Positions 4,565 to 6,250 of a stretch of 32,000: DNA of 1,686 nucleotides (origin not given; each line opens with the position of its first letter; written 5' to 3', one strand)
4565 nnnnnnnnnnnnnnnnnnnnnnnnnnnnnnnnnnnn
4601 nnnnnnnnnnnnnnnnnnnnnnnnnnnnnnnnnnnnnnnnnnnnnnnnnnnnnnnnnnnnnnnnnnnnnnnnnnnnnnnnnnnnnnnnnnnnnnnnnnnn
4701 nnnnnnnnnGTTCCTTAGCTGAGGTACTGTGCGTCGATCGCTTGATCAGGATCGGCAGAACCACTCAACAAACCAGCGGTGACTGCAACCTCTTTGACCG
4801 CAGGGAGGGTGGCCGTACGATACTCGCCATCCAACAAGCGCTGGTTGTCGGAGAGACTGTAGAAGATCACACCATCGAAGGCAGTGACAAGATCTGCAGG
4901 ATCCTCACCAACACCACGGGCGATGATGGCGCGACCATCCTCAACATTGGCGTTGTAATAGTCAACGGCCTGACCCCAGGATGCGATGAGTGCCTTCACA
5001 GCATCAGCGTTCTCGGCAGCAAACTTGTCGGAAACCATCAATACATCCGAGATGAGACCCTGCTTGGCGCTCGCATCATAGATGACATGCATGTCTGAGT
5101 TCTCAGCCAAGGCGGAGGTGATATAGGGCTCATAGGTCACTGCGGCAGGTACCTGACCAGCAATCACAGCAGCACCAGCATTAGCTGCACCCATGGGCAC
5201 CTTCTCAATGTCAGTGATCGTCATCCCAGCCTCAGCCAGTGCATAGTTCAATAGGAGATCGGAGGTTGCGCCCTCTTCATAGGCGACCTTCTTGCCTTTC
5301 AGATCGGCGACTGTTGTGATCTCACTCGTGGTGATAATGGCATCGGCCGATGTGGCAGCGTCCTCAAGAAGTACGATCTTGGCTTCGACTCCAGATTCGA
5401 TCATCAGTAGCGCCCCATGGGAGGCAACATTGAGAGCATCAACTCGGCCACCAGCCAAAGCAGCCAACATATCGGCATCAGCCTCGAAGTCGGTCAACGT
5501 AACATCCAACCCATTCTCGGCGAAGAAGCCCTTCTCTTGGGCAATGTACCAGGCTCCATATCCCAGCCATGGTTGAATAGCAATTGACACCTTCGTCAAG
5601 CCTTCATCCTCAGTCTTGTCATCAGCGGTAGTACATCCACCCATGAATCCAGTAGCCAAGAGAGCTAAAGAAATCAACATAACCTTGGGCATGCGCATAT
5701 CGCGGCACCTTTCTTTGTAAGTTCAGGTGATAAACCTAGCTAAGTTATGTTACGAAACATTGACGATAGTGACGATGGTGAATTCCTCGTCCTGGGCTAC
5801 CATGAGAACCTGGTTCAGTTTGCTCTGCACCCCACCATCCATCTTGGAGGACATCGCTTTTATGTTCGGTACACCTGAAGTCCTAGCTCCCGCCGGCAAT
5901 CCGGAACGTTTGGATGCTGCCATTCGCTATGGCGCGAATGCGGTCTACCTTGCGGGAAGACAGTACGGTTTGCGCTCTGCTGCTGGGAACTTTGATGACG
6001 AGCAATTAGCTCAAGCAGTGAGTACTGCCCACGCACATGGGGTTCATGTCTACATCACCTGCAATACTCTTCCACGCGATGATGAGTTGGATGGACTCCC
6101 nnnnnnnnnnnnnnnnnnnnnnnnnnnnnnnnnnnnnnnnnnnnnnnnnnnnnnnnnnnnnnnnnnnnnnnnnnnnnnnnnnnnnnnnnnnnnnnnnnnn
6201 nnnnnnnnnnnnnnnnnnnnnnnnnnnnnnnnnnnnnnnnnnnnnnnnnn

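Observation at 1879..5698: ABC-importer ATPase fused in-frame to an intact M20 amidohydrolase: an import-and-deacylate operon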

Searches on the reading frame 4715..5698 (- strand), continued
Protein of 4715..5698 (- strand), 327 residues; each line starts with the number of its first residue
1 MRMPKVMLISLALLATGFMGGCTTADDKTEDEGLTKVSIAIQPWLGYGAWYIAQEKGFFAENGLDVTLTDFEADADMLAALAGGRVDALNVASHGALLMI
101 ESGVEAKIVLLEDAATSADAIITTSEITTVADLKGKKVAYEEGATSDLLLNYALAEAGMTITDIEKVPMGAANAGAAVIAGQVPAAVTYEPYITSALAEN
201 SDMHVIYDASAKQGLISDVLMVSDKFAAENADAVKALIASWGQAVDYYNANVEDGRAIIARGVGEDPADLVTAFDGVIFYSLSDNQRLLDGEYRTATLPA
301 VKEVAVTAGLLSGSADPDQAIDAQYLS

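Call 70: search_solved_structures(query=A5, max_evalue=0.001, show_alignments=0)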
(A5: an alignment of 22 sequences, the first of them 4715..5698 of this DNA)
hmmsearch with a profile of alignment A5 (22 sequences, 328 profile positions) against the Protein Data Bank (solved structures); distinct sequences matched with E-value up to 0.001: 15.
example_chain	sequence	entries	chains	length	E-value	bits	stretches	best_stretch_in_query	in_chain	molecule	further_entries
2x26_A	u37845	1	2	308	1.8e-17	66.3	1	66-266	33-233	PERIPLASMIC ALIPHATIC SULPHONATES-BINDING PROTEIN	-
6ssy_A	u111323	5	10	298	4e-16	61.9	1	53-302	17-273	Taurine-binding periplasmic protein | Taurine ABC transporter substrate-binding protein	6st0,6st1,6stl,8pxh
3qsl_A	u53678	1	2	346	3.9e-14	55.3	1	27-239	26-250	Putative exported protein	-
3e4r_A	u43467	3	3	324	2.7e-11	46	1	71-200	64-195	Nitrate transport protein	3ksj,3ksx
3uif_A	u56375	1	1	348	1.4e-07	33.8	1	124-255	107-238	Sulfonate ABC transporter, periplasmic sulfonate-binding protein SsuA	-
4esw_A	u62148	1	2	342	2.1e-07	33.2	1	50-257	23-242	Pyrimidine biosynthesis enzyme THI13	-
4esx_A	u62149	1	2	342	6.5e-07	31.6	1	50-257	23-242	Pyrimidine biosynthesis enzyme THI13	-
4h6d_F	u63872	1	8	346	6.7e-07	31.5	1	50-253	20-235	Pyrimidine precursor biosynthesis enzyme THI5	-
4h65_A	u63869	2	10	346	1.4e-06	30.5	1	50-253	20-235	Pyrimidine precursor biosynthesis enzyme THI5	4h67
8w9m_C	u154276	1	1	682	9.6e-05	24.5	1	27-251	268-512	Nitrate transport ATP-binding protein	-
8wm7_C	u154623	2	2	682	9.6e-05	24.5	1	27-251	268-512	Nitrate transport ATP-binding protein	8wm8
2x7p_A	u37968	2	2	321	0.00017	23.7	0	218-280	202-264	POSSIBLE THIAMINE BIOSYNTHESIS ENZYME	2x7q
9uai_E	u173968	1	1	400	0.00046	22.2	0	32-261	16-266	Nitrate transport ATP-binding subunits C and D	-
9uak_A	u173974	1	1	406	0.00049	22.2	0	32-261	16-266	C terminal regulatory domain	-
4zv1_A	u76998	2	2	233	0.00096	21.2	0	58-192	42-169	AncQR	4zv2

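Call 71: search_solved_structures(query=A5, max_evalue=1e-15, show_alignments=2)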
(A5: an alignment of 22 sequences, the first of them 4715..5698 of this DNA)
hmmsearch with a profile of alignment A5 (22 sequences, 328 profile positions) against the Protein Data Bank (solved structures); distinct sequences matched with E-value up to 1e-15: 2.
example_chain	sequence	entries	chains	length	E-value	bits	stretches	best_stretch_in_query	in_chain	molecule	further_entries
2x26_A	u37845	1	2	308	1.8e-17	66.3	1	66-266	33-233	PERIPLASMIC ALIPHATIC SULPHONATES-BINDING PROTEIN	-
6ssy_A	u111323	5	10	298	4e-16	61.9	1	53-302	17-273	Taurine-binding periplasmic protein | Taurine ABC transporter substrate-binding protein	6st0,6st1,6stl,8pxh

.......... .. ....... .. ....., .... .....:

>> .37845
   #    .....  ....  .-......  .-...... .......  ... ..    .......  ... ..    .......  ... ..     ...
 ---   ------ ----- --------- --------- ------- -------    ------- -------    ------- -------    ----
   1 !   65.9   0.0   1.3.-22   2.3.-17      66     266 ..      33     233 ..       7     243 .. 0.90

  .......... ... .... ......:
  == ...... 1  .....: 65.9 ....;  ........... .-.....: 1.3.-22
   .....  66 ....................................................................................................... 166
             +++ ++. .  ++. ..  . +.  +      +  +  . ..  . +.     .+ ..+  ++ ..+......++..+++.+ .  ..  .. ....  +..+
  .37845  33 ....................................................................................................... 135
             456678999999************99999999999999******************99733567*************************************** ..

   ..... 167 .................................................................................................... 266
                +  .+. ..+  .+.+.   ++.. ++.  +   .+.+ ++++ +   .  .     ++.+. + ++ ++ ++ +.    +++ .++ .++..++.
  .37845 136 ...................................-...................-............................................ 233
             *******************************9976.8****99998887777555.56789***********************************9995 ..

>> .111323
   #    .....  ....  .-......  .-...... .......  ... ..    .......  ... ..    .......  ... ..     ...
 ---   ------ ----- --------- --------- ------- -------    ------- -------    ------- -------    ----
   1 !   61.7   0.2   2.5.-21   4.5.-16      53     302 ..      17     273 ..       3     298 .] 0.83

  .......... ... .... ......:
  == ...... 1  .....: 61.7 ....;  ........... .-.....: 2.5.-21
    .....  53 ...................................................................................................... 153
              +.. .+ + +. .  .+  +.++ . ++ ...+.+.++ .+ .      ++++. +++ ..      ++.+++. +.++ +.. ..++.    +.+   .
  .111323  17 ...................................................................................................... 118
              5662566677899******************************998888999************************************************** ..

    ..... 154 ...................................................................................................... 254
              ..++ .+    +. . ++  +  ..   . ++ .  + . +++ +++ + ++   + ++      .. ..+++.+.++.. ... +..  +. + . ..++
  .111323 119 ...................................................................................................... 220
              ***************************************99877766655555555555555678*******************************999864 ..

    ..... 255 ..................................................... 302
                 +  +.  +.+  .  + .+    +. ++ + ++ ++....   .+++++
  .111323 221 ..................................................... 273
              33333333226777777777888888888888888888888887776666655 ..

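Call 83: search_protein_families(library=ncbifam, proteins=[L169:9538-10683:+], max_evalue=1e-40)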
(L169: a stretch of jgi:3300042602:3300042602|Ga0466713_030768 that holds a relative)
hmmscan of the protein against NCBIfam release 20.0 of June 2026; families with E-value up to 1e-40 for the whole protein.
L169:9538-10683:+ (381 aa): 7 families
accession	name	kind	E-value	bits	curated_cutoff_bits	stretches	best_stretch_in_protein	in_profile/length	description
TIGR01910.1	DapE-ArgE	subfamily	1.3e-62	212.2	217.6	1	3-346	2-372/373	ArgE/DapE family deacylase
TIGR01892.1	AcOrn-deacetyl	equivalog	6.5e-53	180.1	297.7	1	22-352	19-365/365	acetylornithine deacetylase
NF006399.0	PRK08651.1-2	equivalog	3e-48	164.8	381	0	2-200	7-216/405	succinyl-diaminopimelate desuccinylase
NF005710.0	PRK07522.1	subfamily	1.1e-47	163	412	1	21-356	29-389/391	acetylornithine deacetylase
TIGR01900.1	dapE-gram_pos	equivalog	5.7e-44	150.4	304.2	1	7-350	11-348/351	succinyl-diaminopimelate desuccinylase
NF003474.0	PRK05111.1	equivalog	2.1e-42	145.4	460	1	23-355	35-380/383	acetylornithine deacetylase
NF006365.0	PRK08588.1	subfamily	1.2e-41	143.3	289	1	2-356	10-381/383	succinyl-diaminopimelate desuccinylase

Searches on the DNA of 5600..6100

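Call 15: search_rna_families(source=window, start=5600, end=6100, threshold=evalue, max_evalue=10)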
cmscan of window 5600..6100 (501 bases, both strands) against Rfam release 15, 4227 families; matches with E-value up to 10: 1.
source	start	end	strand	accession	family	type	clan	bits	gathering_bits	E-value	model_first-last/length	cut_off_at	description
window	6075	6100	+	RF01152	sR1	Gene; snRNA; snoRNA; CD-box;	-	10.6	45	3.3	1-24/57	3'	Small nucleolar RNA sR1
